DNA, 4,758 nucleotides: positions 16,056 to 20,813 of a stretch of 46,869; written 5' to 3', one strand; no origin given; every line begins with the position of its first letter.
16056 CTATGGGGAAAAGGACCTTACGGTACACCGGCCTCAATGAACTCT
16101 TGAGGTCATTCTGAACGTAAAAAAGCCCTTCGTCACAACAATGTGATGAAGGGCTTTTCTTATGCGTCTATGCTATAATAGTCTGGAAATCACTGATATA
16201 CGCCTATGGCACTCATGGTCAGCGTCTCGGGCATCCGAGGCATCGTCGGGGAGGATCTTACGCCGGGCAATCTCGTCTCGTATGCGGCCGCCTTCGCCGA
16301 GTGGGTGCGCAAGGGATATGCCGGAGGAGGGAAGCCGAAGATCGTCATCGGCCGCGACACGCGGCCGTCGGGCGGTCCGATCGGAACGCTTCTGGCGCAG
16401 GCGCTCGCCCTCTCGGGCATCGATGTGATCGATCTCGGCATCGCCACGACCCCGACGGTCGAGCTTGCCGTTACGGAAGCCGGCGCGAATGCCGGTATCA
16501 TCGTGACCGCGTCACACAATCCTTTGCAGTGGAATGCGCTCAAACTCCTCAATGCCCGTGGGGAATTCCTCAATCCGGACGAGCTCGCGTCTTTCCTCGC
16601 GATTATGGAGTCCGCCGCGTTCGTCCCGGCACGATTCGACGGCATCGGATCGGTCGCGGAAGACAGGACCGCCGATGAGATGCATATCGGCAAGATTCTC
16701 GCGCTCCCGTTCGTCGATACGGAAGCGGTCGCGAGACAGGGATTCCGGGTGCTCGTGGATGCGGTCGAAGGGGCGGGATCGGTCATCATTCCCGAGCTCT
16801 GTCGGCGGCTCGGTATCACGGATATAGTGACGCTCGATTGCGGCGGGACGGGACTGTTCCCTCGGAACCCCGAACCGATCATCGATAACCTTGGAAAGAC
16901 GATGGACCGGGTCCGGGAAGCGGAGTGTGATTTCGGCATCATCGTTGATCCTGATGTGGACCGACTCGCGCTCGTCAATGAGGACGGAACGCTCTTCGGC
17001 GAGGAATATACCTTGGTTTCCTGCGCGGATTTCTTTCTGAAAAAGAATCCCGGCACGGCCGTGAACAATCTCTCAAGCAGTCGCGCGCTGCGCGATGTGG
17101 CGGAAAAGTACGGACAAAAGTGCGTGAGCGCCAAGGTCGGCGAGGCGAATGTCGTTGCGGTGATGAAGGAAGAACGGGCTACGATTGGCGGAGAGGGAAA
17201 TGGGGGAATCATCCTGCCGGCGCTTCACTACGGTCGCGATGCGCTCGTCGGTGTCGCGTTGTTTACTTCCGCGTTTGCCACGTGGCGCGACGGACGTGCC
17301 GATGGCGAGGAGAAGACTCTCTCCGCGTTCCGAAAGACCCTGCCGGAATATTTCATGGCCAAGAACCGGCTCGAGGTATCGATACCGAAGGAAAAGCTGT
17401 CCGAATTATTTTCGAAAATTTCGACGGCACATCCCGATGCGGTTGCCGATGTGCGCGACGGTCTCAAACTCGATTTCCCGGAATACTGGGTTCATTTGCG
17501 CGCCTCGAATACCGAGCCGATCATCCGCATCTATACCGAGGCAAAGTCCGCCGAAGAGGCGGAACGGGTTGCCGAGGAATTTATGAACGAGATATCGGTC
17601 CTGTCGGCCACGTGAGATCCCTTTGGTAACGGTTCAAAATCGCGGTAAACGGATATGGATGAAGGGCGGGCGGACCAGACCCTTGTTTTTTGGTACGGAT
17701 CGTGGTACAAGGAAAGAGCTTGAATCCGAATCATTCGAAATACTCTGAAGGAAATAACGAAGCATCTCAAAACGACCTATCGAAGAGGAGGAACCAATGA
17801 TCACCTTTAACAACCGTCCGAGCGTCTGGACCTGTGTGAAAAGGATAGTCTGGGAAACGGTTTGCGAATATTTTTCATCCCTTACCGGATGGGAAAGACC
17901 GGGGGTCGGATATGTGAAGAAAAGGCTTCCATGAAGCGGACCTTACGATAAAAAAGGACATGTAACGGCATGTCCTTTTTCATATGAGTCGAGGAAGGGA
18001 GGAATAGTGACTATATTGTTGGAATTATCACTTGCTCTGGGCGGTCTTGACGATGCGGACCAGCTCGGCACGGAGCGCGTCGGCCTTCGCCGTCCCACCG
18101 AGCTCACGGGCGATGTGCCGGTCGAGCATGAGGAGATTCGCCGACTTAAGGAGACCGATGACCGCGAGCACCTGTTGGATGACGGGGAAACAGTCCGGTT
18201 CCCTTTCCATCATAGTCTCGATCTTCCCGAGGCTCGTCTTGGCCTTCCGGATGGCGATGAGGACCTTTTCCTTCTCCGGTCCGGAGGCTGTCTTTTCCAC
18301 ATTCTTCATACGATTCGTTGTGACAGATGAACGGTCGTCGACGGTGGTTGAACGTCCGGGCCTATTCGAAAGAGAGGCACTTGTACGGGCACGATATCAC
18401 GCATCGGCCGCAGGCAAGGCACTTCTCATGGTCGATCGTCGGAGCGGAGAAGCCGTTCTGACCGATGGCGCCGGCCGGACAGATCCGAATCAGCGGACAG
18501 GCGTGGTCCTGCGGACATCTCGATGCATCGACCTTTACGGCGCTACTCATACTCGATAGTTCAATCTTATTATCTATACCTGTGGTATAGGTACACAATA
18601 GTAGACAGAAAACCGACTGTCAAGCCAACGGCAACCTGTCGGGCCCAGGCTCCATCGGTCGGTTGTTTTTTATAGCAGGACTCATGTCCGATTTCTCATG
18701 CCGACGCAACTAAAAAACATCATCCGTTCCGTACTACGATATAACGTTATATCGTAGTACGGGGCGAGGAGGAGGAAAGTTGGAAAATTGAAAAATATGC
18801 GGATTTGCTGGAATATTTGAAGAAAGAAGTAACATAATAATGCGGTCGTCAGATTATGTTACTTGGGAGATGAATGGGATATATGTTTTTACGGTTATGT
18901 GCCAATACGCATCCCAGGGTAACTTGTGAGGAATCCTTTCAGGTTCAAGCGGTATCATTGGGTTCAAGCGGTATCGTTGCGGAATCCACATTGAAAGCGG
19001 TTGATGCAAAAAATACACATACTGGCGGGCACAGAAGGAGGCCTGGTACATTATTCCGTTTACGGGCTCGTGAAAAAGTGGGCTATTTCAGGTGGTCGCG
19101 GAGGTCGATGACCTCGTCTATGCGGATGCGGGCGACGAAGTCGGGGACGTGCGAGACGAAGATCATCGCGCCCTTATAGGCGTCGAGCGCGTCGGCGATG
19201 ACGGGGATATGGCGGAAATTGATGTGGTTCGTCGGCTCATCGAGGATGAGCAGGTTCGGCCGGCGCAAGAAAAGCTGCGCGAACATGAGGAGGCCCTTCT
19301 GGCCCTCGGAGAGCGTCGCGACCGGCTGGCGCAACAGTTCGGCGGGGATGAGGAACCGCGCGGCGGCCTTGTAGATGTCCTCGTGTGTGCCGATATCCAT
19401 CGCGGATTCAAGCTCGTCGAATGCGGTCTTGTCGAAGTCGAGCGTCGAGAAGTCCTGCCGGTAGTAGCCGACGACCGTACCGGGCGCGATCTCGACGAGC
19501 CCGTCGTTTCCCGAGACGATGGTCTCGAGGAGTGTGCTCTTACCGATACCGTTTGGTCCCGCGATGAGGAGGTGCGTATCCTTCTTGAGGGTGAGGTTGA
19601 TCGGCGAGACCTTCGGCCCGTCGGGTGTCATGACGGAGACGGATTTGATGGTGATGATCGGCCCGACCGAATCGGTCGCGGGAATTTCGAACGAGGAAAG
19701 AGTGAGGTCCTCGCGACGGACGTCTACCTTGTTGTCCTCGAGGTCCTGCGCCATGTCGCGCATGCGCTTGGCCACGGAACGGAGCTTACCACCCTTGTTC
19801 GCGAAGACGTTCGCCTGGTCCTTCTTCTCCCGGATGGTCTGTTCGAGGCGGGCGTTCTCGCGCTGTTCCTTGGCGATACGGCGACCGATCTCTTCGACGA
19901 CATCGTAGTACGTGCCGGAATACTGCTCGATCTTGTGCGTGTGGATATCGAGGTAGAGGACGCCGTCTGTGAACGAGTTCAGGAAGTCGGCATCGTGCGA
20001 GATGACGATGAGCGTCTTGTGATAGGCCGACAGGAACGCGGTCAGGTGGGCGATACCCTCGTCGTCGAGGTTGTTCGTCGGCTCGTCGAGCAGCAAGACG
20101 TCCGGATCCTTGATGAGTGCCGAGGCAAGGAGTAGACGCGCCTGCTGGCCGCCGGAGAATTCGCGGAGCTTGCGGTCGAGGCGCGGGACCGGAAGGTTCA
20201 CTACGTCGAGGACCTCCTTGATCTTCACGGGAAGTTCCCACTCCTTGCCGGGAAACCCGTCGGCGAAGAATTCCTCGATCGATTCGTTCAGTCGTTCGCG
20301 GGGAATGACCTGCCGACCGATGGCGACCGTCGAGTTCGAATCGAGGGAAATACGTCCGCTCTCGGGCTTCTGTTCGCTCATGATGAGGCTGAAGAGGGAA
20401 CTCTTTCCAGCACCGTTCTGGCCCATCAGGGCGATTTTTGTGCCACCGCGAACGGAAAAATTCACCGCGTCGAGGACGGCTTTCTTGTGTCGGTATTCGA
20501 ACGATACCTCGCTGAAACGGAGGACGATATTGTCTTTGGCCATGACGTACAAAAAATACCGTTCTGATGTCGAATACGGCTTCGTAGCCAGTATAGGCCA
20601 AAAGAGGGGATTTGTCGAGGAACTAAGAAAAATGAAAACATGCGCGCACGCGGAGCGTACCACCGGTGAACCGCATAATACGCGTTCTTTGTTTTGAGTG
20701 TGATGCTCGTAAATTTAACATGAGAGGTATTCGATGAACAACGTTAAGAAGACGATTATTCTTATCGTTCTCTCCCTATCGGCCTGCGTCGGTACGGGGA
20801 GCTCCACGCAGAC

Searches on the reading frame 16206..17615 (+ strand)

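Call 10: search_protein_families(library=pfam, proteins=[window:16206-17615:+], max_evalue=0.01)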
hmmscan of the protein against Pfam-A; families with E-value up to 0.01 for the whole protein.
window:16206-17615:+ (469 aa): 4 families
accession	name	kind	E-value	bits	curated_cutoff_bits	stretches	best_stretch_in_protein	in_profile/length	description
PF02878.22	PGM_PMM_I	-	1.8e-30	105.9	22.5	1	7-137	6-134/138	Phosphoglucomutase/phosphomannomutase, alpha/beta/alpha domain I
PF02879.22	PGM_PMM_II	-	1e-20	74.7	29.3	1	170-261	11-103/103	Phosphoglucomutase/phosphomannomutase, alpha/beta/alpha domain II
PF02880.22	PGM_PMM_III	-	4.6e-18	65.9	20.7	1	268-376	4-108/115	Phosphoglucomutase/phosphomannomutase, alpha/beta/alpha domain III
PF00408.26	PGM_PMM_IV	-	5.4e-11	42.8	23.1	1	408-461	14-67/68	Phosphoglucomutase/phosphomannomutase, C-terminal domain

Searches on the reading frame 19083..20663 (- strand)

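Call 10: search_protein_families(library=pfam, proteins=[window:19083-20663:-], max_evalue=0.01)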
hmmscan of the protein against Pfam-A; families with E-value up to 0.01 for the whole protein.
window:19083-20663:- (526 aa): 24 families
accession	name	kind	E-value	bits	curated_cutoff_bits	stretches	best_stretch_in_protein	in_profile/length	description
PF00005.33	ABC_tran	-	8.5e-45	153.2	25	2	64-197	1-137/137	ABC transporter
PF13304.12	AAA_21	-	3.5e-15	57.3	27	2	165-225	234-300/304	AAA domain, putative AbiEii toxin, Type IV TA system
PF03193.22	RsgA_GTPase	-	8.5e-09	35.9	30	1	60-109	93-141/174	RsgA GTPase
PF02463.25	SMC_N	-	4.3e-08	33.3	40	0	168-231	136-205/220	RecF/RecN/SMC N terminal domain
PF13555.12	AAA_29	-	1.9e-07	31.2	27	0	361-382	21-42/61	P-loop containing region of AAA domain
PF13401.12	AAA_22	-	3.5e-06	27.8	27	0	361-424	4-64/130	AAA domain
PF13191.12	AAA_16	-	3.8e-06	27.9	32.6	0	364-400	26-63/167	AAA ATPase domain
PF13476.12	AAA_23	-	2.2e-05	25.7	27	0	366-383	23-40/201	AAA domain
PF01926.29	MMR_HSR1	-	0.00029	21.4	21.9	0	76-101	1-25/113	50S ribosome-binding GTPase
PF12848.13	ABC_tran_Xtn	-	0.00049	20.6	25.9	1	238-305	1-68/85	ABC transporter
PF13479.12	AAA_24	-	0.00053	20.3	27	0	364-382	4-22/195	AAA domain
PF01580.24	FtsK_SpoIIIE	-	0.00055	19.9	24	1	351-383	27-60/221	FtsK/SpoIIIE family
PF13173.12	AAA_14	-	0.00097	19.6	27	0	364-419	4-46/129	AAA domain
PF05729.18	NACHT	-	0.00097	19.4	26.7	0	365-384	3-22/167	NACHT domain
PF20720.3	nSTAND3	-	0.0011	19.2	27.2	0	358-383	13-38/155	Novel STAND NTPase 3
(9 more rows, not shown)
